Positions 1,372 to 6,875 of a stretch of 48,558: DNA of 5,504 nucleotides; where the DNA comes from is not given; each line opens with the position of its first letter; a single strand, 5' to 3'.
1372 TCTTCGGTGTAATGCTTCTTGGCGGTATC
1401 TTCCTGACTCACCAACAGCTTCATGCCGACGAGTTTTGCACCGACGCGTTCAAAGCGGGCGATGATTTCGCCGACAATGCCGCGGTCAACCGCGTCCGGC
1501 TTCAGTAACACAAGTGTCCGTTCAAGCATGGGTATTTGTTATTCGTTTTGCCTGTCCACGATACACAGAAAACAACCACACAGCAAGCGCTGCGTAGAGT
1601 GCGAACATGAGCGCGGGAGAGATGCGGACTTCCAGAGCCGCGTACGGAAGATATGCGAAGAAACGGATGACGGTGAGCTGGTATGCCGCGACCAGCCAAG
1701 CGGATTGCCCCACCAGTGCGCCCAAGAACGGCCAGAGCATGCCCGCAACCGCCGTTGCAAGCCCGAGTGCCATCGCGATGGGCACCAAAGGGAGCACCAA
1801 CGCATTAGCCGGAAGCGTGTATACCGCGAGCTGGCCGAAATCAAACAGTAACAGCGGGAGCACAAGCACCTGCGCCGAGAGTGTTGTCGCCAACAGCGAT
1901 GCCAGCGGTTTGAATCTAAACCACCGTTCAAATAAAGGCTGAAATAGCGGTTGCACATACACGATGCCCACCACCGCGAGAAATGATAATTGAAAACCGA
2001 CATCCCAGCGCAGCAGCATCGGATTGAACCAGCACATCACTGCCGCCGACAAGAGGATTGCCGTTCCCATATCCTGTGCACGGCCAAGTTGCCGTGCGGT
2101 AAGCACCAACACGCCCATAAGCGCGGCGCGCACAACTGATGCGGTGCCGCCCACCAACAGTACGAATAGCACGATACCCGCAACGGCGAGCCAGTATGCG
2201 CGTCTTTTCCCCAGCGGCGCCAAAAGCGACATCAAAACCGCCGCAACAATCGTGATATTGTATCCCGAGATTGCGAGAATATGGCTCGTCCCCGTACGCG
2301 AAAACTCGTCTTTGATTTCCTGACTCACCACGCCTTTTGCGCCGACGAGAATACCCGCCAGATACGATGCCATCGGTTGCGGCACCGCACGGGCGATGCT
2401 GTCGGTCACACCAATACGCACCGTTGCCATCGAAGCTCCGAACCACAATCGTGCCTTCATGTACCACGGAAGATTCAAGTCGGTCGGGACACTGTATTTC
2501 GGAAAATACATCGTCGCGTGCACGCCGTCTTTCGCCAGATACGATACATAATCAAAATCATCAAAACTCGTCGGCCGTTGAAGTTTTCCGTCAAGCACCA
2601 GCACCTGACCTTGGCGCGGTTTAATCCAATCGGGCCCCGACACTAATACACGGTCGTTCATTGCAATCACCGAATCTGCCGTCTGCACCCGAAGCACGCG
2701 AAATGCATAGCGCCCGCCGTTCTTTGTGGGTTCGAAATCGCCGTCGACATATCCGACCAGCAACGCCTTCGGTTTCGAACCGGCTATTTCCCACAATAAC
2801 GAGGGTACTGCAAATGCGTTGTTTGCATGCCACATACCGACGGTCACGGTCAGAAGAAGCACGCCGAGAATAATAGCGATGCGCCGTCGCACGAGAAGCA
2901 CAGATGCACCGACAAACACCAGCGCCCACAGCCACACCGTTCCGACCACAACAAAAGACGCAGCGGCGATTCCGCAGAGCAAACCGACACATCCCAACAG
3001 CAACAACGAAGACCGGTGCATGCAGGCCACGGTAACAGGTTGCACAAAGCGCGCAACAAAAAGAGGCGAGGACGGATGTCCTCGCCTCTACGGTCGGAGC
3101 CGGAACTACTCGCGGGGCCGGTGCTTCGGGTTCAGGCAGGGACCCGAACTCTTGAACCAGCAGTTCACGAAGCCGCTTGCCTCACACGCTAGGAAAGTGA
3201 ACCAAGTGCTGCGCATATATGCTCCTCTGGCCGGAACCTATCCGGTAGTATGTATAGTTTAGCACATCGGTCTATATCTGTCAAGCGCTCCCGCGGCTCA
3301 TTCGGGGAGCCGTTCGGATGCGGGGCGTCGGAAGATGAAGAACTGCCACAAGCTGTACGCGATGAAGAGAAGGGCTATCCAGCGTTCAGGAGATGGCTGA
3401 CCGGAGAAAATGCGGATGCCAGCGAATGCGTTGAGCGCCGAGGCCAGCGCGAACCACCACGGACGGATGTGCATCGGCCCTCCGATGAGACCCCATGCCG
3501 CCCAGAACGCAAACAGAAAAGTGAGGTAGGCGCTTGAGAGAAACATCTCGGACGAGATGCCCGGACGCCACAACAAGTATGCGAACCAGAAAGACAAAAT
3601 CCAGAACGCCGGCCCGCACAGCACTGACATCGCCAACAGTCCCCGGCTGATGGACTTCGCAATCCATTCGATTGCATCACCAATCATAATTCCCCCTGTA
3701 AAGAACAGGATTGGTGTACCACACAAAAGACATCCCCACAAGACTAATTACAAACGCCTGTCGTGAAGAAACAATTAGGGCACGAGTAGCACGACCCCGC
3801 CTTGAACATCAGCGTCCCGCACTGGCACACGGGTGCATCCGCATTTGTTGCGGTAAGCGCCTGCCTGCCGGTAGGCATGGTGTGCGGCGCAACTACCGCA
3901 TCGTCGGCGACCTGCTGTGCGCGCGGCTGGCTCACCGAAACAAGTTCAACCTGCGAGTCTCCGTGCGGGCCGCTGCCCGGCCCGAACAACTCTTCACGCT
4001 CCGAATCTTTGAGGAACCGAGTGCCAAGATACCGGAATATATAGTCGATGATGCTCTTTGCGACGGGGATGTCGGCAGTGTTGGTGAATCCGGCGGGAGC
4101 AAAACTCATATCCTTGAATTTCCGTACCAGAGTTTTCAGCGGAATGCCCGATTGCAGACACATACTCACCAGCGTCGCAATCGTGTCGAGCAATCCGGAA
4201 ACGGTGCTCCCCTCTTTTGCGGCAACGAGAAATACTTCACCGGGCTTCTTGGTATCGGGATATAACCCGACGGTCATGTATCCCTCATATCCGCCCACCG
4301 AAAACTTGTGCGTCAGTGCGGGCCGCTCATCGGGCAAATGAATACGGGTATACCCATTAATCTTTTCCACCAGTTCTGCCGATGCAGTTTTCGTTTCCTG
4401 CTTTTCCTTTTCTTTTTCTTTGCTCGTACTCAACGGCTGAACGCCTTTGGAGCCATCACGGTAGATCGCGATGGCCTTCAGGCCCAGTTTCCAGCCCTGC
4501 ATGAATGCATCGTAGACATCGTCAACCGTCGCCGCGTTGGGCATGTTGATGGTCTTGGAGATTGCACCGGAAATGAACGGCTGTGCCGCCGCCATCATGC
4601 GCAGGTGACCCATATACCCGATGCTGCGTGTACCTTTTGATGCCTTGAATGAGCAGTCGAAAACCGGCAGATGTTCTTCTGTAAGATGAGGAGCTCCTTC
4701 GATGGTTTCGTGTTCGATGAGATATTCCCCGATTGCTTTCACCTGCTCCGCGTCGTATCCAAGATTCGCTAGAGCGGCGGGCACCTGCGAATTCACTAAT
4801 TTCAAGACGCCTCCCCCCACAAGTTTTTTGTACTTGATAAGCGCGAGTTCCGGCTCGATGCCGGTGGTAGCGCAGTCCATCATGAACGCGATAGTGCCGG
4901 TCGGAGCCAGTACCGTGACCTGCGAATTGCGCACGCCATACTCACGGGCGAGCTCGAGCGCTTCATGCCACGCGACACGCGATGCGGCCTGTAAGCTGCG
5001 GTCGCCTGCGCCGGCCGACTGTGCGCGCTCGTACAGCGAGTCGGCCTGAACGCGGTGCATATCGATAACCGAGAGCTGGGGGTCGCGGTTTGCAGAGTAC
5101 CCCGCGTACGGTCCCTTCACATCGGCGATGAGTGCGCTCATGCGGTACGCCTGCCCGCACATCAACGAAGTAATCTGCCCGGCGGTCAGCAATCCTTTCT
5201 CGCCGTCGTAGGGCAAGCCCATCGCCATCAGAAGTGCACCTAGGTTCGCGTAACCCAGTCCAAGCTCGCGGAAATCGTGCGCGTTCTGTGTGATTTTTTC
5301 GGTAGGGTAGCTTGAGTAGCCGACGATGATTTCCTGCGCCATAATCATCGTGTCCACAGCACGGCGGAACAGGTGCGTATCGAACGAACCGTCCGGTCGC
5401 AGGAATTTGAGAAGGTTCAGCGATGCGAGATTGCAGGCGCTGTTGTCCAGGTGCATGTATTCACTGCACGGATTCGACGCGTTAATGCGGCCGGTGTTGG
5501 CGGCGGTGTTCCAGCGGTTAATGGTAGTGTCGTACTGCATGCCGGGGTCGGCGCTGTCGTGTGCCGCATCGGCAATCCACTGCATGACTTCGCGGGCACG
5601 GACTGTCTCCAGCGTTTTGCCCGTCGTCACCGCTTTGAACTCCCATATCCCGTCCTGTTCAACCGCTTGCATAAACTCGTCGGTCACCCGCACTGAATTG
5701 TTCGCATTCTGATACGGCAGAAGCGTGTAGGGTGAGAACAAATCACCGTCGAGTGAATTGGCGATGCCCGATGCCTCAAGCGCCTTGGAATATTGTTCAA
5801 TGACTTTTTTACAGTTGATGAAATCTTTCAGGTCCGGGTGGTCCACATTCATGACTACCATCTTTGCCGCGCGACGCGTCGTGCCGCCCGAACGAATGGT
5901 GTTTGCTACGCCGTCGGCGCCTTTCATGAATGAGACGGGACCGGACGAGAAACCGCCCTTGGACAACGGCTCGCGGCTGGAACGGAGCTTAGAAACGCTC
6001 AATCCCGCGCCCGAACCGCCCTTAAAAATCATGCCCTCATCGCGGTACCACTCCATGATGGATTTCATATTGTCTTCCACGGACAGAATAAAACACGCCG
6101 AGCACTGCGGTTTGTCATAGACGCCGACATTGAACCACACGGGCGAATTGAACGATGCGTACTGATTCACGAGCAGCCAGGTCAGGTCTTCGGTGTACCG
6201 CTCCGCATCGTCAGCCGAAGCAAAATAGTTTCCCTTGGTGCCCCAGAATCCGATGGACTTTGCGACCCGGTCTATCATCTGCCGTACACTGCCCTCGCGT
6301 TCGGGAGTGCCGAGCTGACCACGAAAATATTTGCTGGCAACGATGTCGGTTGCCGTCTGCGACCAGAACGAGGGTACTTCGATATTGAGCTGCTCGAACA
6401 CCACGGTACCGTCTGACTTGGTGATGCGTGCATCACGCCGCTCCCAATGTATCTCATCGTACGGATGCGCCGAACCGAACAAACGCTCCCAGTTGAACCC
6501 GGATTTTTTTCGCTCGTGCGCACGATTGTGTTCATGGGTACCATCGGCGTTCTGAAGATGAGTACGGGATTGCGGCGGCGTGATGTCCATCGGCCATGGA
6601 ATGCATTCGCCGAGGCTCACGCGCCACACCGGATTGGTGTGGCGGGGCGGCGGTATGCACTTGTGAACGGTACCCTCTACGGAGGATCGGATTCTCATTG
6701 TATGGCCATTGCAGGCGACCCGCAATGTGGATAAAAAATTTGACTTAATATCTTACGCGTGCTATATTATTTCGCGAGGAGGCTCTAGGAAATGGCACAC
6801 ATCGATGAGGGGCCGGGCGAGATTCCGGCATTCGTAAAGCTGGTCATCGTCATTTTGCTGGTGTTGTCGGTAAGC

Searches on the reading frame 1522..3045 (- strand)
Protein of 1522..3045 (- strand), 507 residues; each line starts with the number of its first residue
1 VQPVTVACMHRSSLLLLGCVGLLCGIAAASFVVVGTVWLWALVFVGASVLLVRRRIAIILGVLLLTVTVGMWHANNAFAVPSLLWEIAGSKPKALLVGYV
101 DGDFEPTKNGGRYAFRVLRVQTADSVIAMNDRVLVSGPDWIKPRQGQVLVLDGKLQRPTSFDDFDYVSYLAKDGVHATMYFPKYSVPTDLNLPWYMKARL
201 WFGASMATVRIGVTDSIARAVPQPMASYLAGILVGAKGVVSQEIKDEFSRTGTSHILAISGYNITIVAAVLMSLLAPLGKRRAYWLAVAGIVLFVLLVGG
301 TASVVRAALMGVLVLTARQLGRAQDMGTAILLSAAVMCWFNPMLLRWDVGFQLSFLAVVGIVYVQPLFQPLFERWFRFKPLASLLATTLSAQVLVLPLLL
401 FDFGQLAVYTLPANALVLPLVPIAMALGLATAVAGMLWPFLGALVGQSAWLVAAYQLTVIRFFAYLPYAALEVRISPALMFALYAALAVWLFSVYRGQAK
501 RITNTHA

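Call 64: search_protein_families(library=pfam, proteins=[window:1522-3045:-], max_evalue=0.001)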
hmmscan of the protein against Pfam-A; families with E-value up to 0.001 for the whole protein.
window:1522-3045:- (507 aa): 2 families
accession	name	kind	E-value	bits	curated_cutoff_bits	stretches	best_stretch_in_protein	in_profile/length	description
PF03772.21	Competence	-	8.4e-49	166.8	23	1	233-493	2-265/270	Competence protein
PF13567.11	DUF4131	-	8.7e-18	65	31.6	1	37-183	7-161/165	Domain of unknown function (DUF4131)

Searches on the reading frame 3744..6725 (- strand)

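Call 64: search_protein_families(library=pfam, proteins=[window:3744-6725:-], max_evalue=0.001)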
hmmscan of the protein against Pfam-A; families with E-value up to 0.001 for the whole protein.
window:3744-6725:- (993 aa): 3 families
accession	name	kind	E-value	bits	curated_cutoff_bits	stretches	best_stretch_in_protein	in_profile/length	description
PF02867.20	Ribonuc_red_lgC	-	7.8e-136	454.2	23.9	1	209-755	1-523/523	Ribonucleotide reductase, barrel domain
PF08471.15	Ribonuc_red_2_N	-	1.2e-21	77.3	27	1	105-188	1-103/103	Class II vitamin B12-dependent ribonucleotide reductase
PF12637.14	TSCPD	-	1.4e-11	44.9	22.8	1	809-901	8-85/88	TSCPD domain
